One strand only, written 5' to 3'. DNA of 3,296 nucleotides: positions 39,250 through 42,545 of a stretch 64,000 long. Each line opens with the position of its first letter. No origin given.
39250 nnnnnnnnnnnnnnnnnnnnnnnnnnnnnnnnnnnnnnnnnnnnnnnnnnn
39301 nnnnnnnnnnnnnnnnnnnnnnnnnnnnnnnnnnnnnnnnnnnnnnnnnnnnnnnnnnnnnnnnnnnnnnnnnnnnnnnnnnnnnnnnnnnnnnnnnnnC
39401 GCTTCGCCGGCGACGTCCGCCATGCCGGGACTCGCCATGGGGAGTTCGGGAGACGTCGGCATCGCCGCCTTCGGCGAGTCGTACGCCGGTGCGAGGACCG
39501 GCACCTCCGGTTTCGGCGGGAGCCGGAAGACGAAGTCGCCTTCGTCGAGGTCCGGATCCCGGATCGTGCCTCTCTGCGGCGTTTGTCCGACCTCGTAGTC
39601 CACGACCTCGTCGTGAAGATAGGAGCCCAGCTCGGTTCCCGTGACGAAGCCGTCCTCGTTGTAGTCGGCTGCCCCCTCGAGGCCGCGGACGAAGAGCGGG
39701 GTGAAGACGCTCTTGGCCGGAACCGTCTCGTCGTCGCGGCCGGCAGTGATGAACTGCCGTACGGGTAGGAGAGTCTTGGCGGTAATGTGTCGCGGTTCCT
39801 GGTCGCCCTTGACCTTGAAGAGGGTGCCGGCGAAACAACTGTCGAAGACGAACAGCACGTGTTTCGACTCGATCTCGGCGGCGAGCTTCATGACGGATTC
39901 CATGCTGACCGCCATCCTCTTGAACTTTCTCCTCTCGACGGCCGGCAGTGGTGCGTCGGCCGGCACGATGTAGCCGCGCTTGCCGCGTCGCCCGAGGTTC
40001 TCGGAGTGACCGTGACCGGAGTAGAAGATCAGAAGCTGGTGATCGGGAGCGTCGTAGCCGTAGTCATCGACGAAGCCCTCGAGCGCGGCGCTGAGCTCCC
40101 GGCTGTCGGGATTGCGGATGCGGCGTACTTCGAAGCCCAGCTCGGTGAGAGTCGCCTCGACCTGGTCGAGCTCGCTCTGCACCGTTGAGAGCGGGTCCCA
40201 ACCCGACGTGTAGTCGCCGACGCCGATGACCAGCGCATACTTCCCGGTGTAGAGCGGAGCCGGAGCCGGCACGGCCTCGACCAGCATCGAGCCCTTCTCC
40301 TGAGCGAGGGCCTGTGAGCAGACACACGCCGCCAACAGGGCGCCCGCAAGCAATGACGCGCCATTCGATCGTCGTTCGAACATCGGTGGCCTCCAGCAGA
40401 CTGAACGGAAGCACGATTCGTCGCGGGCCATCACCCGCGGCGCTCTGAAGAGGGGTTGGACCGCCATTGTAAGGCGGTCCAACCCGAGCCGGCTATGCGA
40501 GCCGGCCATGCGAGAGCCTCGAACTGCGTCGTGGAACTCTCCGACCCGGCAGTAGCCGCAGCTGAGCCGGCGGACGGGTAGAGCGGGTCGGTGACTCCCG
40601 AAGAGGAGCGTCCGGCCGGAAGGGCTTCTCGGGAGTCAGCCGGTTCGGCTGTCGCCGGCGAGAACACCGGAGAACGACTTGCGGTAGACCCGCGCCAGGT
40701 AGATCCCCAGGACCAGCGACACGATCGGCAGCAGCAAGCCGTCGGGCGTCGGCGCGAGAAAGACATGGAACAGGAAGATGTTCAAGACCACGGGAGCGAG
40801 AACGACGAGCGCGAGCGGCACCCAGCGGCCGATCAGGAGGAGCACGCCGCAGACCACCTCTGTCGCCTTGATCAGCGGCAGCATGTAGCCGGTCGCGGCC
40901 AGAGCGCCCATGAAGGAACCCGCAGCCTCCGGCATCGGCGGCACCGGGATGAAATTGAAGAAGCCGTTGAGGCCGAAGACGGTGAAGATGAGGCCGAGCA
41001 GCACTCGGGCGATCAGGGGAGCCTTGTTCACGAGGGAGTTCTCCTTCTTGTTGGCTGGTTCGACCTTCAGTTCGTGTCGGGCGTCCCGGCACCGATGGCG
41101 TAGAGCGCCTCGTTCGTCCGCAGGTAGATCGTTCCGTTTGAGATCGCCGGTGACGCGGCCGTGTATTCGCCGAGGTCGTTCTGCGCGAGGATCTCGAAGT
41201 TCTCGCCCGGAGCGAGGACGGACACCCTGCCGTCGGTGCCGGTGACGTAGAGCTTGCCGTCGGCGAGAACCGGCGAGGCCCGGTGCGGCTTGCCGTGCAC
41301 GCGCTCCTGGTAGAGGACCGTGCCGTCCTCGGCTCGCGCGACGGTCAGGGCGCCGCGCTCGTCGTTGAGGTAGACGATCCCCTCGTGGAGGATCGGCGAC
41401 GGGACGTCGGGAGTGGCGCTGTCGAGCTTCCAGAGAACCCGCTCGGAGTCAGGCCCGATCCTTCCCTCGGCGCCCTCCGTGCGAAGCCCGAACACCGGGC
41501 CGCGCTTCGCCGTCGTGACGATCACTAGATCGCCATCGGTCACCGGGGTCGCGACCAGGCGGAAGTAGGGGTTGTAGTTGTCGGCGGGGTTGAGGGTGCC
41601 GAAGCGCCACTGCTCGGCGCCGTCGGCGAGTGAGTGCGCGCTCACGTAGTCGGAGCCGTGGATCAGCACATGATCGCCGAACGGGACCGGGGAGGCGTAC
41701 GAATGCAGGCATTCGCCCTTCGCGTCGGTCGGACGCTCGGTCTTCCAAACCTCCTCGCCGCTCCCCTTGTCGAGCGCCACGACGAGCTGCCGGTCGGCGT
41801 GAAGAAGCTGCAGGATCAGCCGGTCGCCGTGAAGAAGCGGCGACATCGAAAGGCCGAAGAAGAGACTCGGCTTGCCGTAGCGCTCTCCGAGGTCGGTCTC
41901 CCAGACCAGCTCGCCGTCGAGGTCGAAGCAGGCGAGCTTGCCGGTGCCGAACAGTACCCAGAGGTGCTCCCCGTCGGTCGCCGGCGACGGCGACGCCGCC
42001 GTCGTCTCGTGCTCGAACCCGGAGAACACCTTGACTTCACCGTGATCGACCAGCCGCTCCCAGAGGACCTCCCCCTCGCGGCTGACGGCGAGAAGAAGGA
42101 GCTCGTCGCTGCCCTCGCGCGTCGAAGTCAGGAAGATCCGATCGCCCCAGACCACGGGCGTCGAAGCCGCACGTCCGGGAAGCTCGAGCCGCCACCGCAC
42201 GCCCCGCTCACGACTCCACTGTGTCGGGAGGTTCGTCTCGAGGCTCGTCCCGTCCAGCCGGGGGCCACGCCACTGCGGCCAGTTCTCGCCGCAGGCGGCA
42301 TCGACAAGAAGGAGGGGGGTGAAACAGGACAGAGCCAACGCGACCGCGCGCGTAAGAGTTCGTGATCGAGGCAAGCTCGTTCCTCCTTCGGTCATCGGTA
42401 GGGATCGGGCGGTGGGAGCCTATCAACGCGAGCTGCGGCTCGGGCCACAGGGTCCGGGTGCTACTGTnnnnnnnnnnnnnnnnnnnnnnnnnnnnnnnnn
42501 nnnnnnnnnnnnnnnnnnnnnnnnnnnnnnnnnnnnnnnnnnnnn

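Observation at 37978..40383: Secreted caspase-like peptidase fused to a dozen Cys-containing Sel1 repeats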

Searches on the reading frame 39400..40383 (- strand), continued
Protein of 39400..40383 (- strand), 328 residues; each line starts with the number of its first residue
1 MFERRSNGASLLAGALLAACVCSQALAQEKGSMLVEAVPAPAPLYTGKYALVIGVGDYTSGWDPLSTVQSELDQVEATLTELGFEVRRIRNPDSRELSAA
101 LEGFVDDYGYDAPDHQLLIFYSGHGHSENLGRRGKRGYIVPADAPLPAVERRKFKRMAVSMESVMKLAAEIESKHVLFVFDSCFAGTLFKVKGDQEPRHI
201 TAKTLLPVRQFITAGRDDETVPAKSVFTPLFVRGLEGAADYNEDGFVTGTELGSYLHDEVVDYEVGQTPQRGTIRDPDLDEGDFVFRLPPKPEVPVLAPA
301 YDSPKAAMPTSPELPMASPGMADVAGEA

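Call 45: search_protein_representatives(protein=window:39484-40299:-)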
Query: 272 residues. Proteins with E-value up to 0.001 (for the whole library): 15354; up to 1e-10: 5240; up to 1e-30: 2147. The best 150 are listed.
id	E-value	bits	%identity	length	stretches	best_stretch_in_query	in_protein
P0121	6.0e-176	599.7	100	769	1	5-272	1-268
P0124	1.1e-109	382.3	43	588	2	14-271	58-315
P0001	7.5e-87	307.5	58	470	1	12-262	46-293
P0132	3.8e-86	305.2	57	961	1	14-271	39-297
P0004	7.9e-86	304.1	54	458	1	15-268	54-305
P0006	1.0e-85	303.8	54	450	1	2-260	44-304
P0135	1.7e-85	303.0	55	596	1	14-263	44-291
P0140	2.7e-82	292.5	55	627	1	16-270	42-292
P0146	5.7e-82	291.5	55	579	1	16-268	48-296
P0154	1.0e-81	290.7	56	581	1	16-262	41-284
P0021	1.2e-81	290.5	57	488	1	14-261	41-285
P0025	2.2e-81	289.6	53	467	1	15-260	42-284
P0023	2.4e-81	289.4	56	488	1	14-261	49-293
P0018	2.6e-81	289.3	55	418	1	13-260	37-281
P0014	3.1e-81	289.1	56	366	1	15-268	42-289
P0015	5.6e-80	285.0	56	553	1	2-261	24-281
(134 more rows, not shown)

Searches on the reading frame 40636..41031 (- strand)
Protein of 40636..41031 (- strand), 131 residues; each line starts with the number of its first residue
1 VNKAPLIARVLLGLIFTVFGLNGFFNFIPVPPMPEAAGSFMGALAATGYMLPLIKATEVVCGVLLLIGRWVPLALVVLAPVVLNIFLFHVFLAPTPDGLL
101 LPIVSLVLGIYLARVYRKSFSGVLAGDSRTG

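Call 11: search_protein_families(library=pfam, proteins=[window:40636-41031:-], max_evalue=0.001)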
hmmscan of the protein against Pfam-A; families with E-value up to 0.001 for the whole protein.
window:40636-41031:- (131 aa): 1 family
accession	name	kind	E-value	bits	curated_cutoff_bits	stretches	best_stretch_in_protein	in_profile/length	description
PF07681.17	DoxX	-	8.2e-08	33.2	23.6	1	5-89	2-84/85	DoxX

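Call 62: search_protein_families(library=padloc, proteins=[window:40636-41031:-], max_evalue=0.001)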
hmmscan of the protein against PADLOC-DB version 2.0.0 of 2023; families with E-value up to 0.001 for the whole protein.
window:40636-41031:- (131 aa): 0 families

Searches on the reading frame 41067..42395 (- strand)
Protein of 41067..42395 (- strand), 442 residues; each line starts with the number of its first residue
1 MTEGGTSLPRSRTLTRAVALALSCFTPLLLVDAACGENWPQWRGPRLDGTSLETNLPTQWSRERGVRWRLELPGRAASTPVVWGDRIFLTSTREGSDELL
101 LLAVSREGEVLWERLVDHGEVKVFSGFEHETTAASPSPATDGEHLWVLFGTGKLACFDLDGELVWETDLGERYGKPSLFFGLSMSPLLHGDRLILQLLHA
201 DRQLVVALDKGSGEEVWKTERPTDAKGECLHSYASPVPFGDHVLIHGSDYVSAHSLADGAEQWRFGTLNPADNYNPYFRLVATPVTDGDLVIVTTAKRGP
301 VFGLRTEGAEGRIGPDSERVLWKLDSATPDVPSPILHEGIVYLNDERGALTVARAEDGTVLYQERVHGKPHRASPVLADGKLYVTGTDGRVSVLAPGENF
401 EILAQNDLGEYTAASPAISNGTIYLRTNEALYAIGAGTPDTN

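Call 11: search_protein_families(library=pfam, proteins=[window:41067-42395:-], max_evalue=0.001)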
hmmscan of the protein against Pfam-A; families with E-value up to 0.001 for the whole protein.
window:41067-42395:- (442 aa): 2 families
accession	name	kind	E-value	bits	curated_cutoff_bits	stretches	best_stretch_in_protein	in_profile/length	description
PF13360.13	PQQ_2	-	5.1e-28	98.7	27.6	2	133-296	26-177/233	Outer membrane protein assembly factor BamB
PF13570.13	Beta-prop_ACSF4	-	9.2e-08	32.3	133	0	313-419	118-223/329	Beta-alanine-activating enzyme, beta-propeller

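Call 48: find_encoding_contigs(protein=window:41067-42395:-, flank=2000, max_places=2)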
Protein window:41067-42395:- (442 aa): no gene with exactly this product is on record in the collection.

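Call 62: search_protein_families(library=padloc, proteins=[window:41067-42395:-], max_evalue=0.001)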
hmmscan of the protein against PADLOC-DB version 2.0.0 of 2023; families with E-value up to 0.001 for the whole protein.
window:41067-42395:- (442 aa): 0 families
